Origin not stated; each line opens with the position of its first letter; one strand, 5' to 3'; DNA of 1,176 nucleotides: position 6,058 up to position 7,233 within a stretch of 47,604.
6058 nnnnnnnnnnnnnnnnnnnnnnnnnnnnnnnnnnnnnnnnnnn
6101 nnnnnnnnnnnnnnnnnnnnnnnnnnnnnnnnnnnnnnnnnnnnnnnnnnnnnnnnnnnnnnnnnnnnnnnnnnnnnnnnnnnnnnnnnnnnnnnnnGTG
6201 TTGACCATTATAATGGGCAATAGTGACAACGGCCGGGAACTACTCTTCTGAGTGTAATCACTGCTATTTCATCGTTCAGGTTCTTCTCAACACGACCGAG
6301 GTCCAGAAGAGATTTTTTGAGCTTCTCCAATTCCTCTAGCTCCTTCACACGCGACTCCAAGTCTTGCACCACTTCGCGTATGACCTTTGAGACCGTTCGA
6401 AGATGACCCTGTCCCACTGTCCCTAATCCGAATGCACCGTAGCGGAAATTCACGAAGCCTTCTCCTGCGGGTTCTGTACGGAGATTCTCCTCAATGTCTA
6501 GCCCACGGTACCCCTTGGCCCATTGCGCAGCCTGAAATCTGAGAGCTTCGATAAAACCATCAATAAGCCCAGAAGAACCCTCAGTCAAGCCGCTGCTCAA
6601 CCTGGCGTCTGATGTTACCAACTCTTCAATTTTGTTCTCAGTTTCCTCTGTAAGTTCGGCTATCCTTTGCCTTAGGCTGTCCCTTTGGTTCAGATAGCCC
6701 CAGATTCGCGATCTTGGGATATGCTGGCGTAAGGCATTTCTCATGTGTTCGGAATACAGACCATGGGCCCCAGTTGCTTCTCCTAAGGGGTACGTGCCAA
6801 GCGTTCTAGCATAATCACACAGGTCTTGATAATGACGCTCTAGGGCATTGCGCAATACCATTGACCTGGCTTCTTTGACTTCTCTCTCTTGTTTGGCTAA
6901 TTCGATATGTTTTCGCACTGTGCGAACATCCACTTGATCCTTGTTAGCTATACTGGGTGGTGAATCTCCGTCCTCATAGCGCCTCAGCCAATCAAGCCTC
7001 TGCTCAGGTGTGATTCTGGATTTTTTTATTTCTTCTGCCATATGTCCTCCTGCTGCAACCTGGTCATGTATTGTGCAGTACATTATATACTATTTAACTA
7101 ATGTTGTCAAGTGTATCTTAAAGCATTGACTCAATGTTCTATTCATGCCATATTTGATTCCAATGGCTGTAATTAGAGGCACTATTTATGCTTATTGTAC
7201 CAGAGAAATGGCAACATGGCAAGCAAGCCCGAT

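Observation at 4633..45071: About 40 kb of accessory DNA splits what looks like a seven-gene tRNA array; candidate attL/attR pair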

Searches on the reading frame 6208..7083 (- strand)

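Call 8: search_protein_families(library=pfam, proteins=[window:6208-7083:-], max_evalue=0.01)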
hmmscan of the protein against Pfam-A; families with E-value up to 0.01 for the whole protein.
window:6208-7083:- (291 aa): 1 family
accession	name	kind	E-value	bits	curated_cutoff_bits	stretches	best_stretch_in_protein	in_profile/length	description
PF13551.12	HTH_29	-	0.0049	17.4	28.1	0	29-68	1-41/64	Winged helix-turn helix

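Call 38: search_protein_families(library=phrogs, proteins=[window:6208-7083:-], max_evalue=0.001)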
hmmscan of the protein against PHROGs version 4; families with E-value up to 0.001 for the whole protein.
window:6208-7083:- (291 aa): 0 families
